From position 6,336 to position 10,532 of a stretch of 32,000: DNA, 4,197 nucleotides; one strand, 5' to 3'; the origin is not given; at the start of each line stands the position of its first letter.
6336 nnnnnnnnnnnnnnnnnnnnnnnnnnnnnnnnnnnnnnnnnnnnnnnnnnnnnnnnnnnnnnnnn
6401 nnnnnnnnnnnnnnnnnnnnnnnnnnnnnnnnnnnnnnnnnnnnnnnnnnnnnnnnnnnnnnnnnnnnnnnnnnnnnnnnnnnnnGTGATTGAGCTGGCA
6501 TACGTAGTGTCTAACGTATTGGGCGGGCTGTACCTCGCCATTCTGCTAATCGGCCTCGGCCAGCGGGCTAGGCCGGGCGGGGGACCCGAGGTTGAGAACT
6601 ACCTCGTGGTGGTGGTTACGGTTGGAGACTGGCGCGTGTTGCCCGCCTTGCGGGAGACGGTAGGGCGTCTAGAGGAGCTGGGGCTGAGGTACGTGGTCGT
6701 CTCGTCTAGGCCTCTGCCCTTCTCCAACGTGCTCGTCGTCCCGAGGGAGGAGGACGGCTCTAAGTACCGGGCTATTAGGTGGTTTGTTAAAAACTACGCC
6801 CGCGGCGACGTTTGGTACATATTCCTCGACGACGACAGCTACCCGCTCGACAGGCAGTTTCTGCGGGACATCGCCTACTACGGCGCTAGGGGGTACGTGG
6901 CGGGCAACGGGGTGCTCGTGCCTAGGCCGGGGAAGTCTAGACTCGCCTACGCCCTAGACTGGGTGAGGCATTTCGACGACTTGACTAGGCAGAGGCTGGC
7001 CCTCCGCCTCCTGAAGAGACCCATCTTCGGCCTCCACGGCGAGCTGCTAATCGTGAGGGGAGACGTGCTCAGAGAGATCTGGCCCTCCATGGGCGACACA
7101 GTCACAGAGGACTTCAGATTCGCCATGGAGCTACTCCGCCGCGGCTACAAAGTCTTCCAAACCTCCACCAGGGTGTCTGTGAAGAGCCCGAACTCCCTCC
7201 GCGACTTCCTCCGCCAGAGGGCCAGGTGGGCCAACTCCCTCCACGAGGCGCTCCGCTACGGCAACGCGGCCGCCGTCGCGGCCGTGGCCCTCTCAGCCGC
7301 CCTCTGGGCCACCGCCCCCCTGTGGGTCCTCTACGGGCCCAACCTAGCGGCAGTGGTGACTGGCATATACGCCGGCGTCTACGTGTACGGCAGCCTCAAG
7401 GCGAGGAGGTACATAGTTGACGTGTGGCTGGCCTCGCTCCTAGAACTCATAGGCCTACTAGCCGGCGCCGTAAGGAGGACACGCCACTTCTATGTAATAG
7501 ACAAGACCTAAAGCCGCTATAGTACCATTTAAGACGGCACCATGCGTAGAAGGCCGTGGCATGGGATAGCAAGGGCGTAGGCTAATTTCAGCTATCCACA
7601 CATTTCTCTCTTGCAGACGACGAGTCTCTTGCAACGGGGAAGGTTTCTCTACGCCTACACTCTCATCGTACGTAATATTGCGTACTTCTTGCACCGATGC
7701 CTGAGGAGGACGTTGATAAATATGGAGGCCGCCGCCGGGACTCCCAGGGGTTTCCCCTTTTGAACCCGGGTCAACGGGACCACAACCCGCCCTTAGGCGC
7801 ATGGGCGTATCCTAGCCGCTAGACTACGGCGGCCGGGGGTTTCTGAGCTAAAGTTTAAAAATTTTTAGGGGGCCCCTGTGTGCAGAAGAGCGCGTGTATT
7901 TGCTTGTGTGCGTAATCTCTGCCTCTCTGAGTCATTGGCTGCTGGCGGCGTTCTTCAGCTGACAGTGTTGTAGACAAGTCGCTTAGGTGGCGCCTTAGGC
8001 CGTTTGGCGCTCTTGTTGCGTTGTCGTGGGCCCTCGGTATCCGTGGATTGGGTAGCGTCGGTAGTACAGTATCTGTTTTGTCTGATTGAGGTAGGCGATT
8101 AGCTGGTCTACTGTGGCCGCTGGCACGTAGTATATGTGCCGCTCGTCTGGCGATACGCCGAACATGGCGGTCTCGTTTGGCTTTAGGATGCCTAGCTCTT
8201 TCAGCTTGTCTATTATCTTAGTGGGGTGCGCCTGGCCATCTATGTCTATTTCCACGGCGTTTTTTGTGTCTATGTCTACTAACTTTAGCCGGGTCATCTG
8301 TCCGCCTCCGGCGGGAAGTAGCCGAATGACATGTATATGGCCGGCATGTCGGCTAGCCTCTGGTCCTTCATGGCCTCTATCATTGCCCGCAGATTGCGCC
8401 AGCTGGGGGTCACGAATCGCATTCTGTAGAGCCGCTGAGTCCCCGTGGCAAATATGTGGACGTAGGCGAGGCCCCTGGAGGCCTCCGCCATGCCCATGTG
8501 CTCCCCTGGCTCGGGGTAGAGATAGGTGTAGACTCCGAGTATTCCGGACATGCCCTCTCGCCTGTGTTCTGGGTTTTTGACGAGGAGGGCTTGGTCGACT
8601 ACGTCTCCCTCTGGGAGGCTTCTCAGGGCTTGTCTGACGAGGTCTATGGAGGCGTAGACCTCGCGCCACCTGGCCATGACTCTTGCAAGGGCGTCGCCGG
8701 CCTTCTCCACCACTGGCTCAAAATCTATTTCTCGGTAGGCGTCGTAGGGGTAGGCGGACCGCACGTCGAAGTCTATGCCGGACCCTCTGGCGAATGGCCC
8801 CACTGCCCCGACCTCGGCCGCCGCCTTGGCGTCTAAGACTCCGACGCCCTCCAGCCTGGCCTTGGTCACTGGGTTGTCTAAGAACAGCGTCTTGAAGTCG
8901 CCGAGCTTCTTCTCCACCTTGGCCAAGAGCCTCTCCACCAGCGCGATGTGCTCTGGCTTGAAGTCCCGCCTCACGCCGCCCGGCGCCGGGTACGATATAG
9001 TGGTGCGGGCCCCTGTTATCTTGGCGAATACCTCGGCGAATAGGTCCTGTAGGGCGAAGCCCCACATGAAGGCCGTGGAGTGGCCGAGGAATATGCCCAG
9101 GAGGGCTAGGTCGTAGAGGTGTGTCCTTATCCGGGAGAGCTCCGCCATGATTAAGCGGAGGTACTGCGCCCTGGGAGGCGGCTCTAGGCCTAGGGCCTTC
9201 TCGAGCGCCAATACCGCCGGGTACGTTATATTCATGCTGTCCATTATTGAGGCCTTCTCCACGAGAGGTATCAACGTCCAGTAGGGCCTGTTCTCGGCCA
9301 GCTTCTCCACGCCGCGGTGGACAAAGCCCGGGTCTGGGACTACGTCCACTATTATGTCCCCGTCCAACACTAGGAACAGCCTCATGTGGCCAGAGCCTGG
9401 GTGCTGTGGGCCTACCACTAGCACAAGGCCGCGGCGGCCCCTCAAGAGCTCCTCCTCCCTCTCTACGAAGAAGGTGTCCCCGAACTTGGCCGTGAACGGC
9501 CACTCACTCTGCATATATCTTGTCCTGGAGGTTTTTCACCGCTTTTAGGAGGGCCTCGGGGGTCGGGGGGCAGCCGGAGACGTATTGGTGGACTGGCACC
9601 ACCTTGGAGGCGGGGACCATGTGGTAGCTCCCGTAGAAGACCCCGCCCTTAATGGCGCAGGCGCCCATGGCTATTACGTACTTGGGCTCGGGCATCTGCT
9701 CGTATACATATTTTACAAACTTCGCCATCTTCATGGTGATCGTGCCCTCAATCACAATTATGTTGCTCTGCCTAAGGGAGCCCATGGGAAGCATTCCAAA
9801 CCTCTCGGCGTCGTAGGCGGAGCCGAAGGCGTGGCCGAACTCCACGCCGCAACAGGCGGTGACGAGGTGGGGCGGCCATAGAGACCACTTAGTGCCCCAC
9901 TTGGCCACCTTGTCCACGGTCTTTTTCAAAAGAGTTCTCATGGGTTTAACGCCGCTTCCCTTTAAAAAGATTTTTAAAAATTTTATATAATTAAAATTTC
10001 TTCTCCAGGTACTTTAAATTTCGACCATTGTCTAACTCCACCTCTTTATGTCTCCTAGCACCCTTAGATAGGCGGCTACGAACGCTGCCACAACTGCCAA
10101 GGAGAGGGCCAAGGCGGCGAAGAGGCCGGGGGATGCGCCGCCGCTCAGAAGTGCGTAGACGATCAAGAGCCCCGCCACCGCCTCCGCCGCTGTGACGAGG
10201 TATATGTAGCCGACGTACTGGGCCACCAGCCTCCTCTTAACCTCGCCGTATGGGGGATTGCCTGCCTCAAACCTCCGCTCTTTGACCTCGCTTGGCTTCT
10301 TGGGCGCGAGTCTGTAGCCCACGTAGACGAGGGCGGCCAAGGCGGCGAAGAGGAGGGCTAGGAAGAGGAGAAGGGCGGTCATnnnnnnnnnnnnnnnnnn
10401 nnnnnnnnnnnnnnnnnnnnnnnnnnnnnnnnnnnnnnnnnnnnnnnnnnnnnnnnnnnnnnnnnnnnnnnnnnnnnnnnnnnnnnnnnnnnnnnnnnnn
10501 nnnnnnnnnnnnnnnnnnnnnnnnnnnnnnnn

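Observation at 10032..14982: A 2-oxoacid:ferredoxin oxidoreductase operon is spliced into the complex-I gene string and start/stop-coupled to nuoI-nuoH-nuoA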

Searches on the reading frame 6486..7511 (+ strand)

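Call 4: search_protein_families(library=pfam, proteins=[window:6486-7511:+])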
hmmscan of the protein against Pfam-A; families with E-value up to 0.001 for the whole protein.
window:6486-7511:+ (341 aa): 2 families
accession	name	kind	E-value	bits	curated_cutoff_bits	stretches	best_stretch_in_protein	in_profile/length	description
PF13632.12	Glyco_trans_2_3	-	2e-18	67.4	27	1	112-289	3-185/198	Glycosyl transferase family group 2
PF13641.12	Glyco_tranf_2_3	-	0.00028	21.4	27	1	83-250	61-229/230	Glycosyltransferase like family 2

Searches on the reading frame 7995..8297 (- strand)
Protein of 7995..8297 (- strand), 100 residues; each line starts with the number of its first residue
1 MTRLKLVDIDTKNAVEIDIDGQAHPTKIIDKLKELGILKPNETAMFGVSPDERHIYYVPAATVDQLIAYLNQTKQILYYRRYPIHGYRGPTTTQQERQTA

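Call 37: search_protein_families(library=pfam, proteins=[window:7995-8297:-], max_evalue=10)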
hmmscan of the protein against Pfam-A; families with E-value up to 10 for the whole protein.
window:7995-8297:- (100 aa): 0 families

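Call 44: search_protein_families(library=ncbifam, proteins=[window:7995-8297:-], max_evalue=1)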
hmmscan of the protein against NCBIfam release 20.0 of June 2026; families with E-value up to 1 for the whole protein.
window:7995-8297:- (100 aa): 0 families

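Call 54: predict_structure(protein=window:7995-8297:-)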
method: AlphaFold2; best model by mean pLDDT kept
length: 100 residues; sequences in the alignment: 1
mean_pLDDT: 85.1   pTM: 0.68
mean pLDDT of the five models: 85.1, 84.2, 66.1, 48.3, 47.9
residues with pLDDT >= 90: 66; 70-90: 19; 50-70: 7; < 50: 8
segments of 3 or more residues with pLDDT < 50: 89-92, 94-96
pLDDT, mean of each block of 10 residues (from residue 1): 92 94 92 93 90 86 93 92 69 51
secondary structure, 60 per line:
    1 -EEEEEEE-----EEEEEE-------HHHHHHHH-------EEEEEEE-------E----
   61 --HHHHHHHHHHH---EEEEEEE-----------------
elements in order: E2-8 E14-19 H27-34 E42-48 H63-73 E77-83

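Call 57: fold_search(model_id=the predicted structure, library=pdb)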
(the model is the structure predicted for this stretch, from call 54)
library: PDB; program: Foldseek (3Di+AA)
matches with E <= 10: 1430; with E <= 0.001: 0
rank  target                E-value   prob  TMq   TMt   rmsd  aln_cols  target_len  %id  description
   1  1wmh_A                5.2e-03  1.00  0.50  0.57   4.3        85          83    8  Crystal structure of a PB1 domain complex of Protein kinase c iota and Par6 alpha (released 2004-12-07)
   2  2bkr_B                5.6e-03  1.00  0.52  0.65   3.9        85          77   14  NEDD8 NEDP1 complex (released 2005-09-15)
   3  5oxh                  5.6e-03  0.99  0.44  0.53   4.8        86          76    9  C-terminally retracted ubiquitin T66V/L67N mutant (released 2017-11-22)
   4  7r2e_C                7.3e-03  0.99  0.42  0.51   4.9        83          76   17  Structure of human Senp7 with SUMO2 (released 2022-12-07)
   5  5xpy                  7.8e-03  0.99  0.46  0.13   4.7        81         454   17  Structural basis of kindlin-mediated integrin recognition and activation (released 2017-07-26)
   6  5j26_B                8.9e-03  0.99  0.45  0.55   4.7        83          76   10  Crystal structure of a 53BP1 Tudor domain in complex with a ubiquitin variant (released 2016-12-14)
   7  8tec_B                1.0e-02  1.00  0.51  0.15   4.1        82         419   17  Crystal structure of Kindlin2 in complex with acylated beta1 integrin peptide (released 2024-07-03)
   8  9ejl_B                1.0e-02  0.99  0.48  0.13   4.2        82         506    6  Lgl2 bound to the aPKCiota-Par6B complex in nucleotide-free form. Conformation with visible head sub-complex. (released 2025-07-02)
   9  5ok6_A                1.1e-02  0.99  0.49  0.26   4.2        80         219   16  Ubiquitin specific protease 11 USP11 - peptide F complex (released 2018-08-08)
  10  5l95_C                1.1e-02  0.99  0.46  0.53   4.1        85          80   13  Crystal structure of human UBA5 in complex with UFM1 and AMP (released 2016-09-21)
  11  8ql1_D                1.1e-02  0.96  0.43  0.48   4.7        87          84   13  Crystal structure of the human MDN1-MIDAS/NLE1-UBL complex (released 2025-04-09)
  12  5xq0_A                1.3e-02  0.99  0.47  0.14   4.7        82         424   17  Structural basis of kindlin-mediated integrin recognition and activation (released 2017-07-26)
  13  9pl1_MODEL_1_A        1.3e-02  0.98  0.44  0.54   4.8        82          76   11  Structure of metastable folding intermediate of V17A/V26A ubiquitin derived from pressure-jump NMR data (released 2025-08-06)
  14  7zjv_B                1.3e-02  0.98  0.43  0.53   4.7        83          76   18  Structure of human USPL1 in covalent complex with DeltaN-SUMO2/3-PA probe (released 2023-09-27)
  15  6v7s_C                1.3e-02  0.98  0.43  0.54   4.8        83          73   13  Crystal structure of K37-acetylated SUMO1 in complex with phosphorylated PIAS-SIM2 (released 2020-04-01)
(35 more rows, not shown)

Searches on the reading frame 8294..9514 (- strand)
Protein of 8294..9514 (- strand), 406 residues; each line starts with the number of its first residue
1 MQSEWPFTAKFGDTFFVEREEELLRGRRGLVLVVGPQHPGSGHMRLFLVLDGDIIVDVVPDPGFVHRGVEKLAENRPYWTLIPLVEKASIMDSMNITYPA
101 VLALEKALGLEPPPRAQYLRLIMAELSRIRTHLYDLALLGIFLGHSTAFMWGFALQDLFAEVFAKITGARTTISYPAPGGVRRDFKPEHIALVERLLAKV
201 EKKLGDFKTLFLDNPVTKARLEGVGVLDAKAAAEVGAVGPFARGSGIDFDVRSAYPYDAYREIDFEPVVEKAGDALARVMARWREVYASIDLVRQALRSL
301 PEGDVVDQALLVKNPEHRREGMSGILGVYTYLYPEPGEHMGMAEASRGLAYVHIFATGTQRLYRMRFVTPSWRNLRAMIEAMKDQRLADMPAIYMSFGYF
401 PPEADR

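Call 4: search_protein_families(library=pfam, proteins=[window:8294-9514:-])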
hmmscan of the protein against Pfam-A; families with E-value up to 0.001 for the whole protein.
window:8294-9514:- (406 aa): 1 family
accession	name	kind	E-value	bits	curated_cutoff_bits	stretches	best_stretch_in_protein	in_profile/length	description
PF00346.24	Complex1_49kDa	-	2.2e-68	230.7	24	1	143-406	2-271/271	Respiratory-chain NADH dehydrogenase, 49 Kd subunit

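Call 6: search_protein_families(library=ncbifam, proteins=[window:8294-9514:-], max_evalue=0.01)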
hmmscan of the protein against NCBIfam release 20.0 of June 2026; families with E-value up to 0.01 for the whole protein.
window:8294-9514:- (406 aa): 8 families
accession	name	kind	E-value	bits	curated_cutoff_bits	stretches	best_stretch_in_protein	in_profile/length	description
NF004739.1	PRK06075.1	equivalog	3.8e-112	374.9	360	1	31-406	2-384/384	NADH-quinone oxidoreductase subunit D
TIGR01962.1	NuoD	equivalog_domain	9.4e-82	274.9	459.35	1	30-396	3-376/386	NADH dehydrogenase (quinone) subunit D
NF008974.0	PRK12322.1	equivalog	5.5e-70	236.2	522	1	30-396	7-356/366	NADH-quinone oxidoreductase subunit D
NF040602.1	F420_dehyd_FpoD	exception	2.6e-67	227.5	600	1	29-406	7-372/372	F420H2 dehydrogenase subunit FpoD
NF008728.0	PRK11742.1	equivalog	5.6e-61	206.6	840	1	30-400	215-592/598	NADH-quinone oxidoreductase subunit C/D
NF009808.0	PRK13292.1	equivalog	2.2e-59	201.1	1156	1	29-406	407-791/791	NADH-quinone oxidoreductase subunit B/C/D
NF005649.0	PRK07415.1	equivalog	3.7e-53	181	583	1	30-397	11-385/394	NAD(P)H-quinone oxidoreductase subunit H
NF033181.1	NiFeSe_hydrog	equivalog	6.9e-05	21.9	600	0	40-137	12-111/507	nickel-dependent hydrogenase large subunit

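Call 49: search_solved_structures(query=window:8294-9514:-, max_evalue=1e-20, show_alignments=2)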
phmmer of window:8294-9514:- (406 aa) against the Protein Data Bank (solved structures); distinct sequences matched with E-value up to 1e-20: 54.
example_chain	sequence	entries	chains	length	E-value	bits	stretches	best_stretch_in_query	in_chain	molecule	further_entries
6u8y_L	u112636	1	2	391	8.8e-62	212.5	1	32-406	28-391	NADH dehydrogenase subunit D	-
2fug_4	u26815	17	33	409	2.5e-59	204.5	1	29-398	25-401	NADH-quinone oxidoreductase chain 4 | NADH-QUINONE OXIDOREDUCTASE SUBUNIT 4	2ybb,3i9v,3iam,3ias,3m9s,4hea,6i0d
7zm7_C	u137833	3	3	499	1.3e-55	192.2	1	23-397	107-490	NADH-ubiquinone oxidoreductase 49 kDa subunit-like protein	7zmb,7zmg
6gcs_C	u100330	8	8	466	2.6e-55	191.2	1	28-397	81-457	49-KDA PROTEIN (NUCM) | Subunit NUCM of NADH:Ubiquinone Oxidoreductase (Complex I) | NUCM protein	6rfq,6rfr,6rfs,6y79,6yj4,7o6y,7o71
6h8k_C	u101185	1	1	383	5.9e-55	190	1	34-394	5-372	NUCM protein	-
8qby_D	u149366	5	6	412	7.9e-55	189.6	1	30-405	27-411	NADH-quinone oxidoreductase subunit D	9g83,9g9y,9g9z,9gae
9iho_D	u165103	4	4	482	1.1e-54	189.1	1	28-397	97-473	NUCM (49 kDa) subunit of mitochondrial NADH:ubiquinone oxidoreductase (Complex I)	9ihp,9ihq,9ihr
7b0n_D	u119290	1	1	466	1.8e-54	188.5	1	28-397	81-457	NUCM protein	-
5xtd_Q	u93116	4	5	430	1.1e-53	185.8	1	29-395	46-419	NADH dehydrogenase [ubiquinone] iron-sulfur protein 2, mitochondrial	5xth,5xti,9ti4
4wz7_C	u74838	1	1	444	1.4e-53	185.5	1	28-397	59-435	NUCM protein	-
5xtb_Q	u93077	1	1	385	1.4e-53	185.5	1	31-395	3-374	NADH dehydrogenase [ubiquinone] iron-sulfur protein 2, mitochondrial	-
5lnk_4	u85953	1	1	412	1.4e-53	185.5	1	30-395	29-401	Mitochondrial complex I, 49 kDa subunit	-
9cwt_Q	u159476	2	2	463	1.4e-53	185.5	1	29-395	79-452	NADH dehydrogenase [ubiquinone] iron-sulfur protein 2, mitochondrial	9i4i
6q9b_S2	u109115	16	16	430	1.7e-53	185.3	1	30-395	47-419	NADH:ubiquinone oxidoreductase core subunit S2,NADH:ubiquinone oxidoreductase core subunit | NDUFS2 | NDUFB11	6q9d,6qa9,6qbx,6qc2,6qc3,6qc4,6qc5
6zk9_4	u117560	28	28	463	2.1e-53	184.9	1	30-395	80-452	Mitochondrial complex I, 49 kDa subunit | Mitochondrial complex I, ND4L subunit | Complex I-49kD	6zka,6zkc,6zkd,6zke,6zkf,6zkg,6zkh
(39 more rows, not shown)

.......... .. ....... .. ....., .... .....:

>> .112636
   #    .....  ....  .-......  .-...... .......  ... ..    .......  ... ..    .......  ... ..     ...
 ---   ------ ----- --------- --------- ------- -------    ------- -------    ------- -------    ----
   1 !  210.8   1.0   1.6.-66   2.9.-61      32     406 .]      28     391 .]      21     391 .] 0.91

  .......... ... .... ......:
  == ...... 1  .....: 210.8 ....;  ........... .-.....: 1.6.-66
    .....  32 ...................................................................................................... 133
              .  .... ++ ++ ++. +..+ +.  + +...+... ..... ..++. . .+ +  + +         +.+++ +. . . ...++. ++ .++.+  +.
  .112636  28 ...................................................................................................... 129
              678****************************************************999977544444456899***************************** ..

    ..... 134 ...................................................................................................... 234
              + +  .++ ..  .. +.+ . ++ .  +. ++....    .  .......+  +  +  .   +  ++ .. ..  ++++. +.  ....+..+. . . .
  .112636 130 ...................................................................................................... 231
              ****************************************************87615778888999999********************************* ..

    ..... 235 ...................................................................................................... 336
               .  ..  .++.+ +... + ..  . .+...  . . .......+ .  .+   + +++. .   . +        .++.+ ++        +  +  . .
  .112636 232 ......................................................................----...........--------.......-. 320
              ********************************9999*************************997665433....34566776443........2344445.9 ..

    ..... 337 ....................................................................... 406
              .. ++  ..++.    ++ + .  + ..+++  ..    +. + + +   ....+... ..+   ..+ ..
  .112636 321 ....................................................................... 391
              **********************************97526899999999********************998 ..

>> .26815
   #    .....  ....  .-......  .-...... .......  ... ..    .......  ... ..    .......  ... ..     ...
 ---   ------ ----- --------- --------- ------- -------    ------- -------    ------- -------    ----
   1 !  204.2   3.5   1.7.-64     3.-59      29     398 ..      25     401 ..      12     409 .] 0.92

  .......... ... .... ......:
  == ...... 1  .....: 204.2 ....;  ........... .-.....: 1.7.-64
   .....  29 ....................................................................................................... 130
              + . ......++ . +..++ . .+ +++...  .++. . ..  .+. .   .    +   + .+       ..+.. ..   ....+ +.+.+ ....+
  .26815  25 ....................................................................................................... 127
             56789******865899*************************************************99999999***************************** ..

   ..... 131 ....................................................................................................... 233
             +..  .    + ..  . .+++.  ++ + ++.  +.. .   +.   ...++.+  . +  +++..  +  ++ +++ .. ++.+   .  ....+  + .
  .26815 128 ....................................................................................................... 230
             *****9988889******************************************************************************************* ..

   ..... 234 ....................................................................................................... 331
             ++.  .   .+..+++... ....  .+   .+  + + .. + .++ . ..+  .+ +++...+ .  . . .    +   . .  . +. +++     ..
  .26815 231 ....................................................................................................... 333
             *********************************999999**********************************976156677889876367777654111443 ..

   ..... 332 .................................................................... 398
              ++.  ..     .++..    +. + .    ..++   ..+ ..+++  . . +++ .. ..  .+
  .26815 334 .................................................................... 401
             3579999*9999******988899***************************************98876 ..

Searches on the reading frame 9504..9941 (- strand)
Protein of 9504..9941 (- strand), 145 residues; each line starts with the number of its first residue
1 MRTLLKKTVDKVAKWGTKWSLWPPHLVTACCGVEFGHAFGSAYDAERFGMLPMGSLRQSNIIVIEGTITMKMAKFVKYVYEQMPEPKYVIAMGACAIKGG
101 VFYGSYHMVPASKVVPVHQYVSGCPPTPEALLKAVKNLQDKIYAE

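Call 4: search_protein_families(library=pfam, proteins=[window:9504-9941:-])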
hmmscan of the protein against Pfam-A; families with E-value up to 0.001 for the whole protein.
window:9504-9941:- (145 aa): 1 family
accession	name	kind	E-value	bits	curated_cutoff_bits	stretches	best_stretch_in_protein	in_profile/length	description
PF01058.29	Oxidored_q6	-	4.2e-27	94.9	27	1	30-137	1-127/128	NADH ubiquinone oxidoreductase, 20 Kd subunit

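Call 6: search_protein_families(library=ncbifam, proteins=[window:9504-9941:-], max_evalue=0.01)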
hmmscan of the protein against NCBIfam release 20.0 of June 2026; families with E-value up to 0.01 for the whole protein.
window:9504-9941:- (145 aa): 14 families
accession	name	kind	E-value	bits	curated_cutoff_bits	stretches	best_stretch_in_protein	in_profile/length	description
NF005012.1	PRK06411.1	subfamily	1.1e-53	181.2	116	1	4-143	19-159/166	NADH-quinone oxidoreductase subunit NuoB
TIGR01957.1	nuoB_fam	subfamily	1.7e-49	167.4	142.7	1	5-143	3-143/145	NADH-quinone oxidoreductase subunit B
NF011390.0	PRK14815.1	equivalog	4.9e-43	146.6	281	1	6-143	20-158/183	NADH dehydrogenase subunit B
NF011391.0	PRK14816.1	equivalog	9.5e-41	139.5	283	1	8-143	41-178/196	NADH-quinone oxidoreductase subunit B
NF011388.0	PRK14813.1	equivalog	1.5e-40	139.1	294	1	4-143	13-154/189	NADH dehydrogenase subunit B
NF011394.0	PRK14819.1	equivalog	3.9e-40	138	312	1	4-143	16-157/264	NADH-quinone oxidoreductase subunit B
NF011389.0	PRK14814.1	equivalog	7.7e-40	136.7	285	1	7-143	21-158/186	NADH dehydrogenase subunit B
NF011393.0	PRK14818.1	equivalog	1e-38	132.6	255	1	4-145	16-158/173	NADH dehydrogenase subunit B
NF011395.0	PRK14820.1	equivalog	3.1e-38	131.4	263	1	8-142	22-157/180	NADH-quinone oxidoreductase subunit B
NF009808.0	PRK13292.1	equivalog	1.9e-37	128.6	1156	1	5-144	11-151/791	NADH-quinone oxidoreductase subunit B/C/D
NF011392.0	PRK14817.1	equivalog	6.5e-36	123.7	271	1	4-143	21-161/182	NADH-quinone oxidoreductase subunit B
TIGR03294.1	FrhG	equivalog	6.2e-08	32.6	245.5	1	58-137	50-139/228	coenzyme F420 hydrogenase subunit gamma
NF045875.1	F420_non_VhuG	exception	0.00014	21.3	450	0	108-138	133-163/286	F420-non-reducing hydrogenase subunit VhuG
NF040836.1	sulfhyd_HydD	equivalog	0.00029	20.1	500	1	58-102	53-95/261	NADPH-dependent hydrogenase/sulfhydrogenase 1 subunit delta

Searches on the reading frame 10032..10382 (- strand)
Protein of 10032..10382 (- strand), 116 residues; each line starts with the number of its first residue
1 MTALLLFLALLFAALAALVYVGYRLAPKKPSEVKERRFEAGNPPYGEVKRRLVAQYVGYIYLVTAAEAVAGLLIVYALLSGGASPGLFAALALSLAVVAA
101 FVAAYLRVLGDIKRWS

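Call 3: search_protein_families(library=pfam, proteins=[window:10032-10382:-])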
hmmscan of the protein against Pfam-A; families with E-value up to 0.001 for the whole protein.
window:10032-10382:- (116 aa): 1 family
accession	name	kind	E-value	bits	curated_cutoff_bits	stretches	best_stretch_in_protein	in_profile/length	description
PF00507.24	Oxidored_q4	-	0.00022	21.8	23.3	1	17-102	3-89/99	NADH-ubiquinone/plastoquinone oxidoreductase, chain 3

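Call 6: search_protein_families(library=ncbifam, proteins=[window:10032-10382:-], max_evalue=0.01)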
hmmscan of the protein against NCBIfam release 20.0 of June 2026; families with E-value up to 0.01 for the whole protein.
window:10032-10382:- (116 aa): 5 families
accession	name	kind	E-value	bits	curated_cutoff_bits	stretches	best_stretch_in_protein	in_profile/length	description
NF004727.0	PRK06073.1-2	equivalog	2.7e-12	46.9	101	1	19-103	21-104/120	NADH dehydrogenase subunit A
NF004729.0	PRK06073.1-5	equivalog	1.6e-11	44.3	94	1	4-115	15-131/134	NADH dehydrogenase subunit A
NF004728.0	PRK06073.1-4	equivalog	4.9e-09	36.4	124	1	15-97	17-103/129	NADH dehydrogenase subunit A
NF004726.0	PRK06073.1-1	equivalog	1e-06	28.8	150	1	15-100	21-104/129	NADH dehydrogenase subunit A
NF005839.0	PRK07756.1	equivalog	8.1e-06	26.1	163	1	4-102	14-108/122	NADH-quinone oxidoreductase subunit A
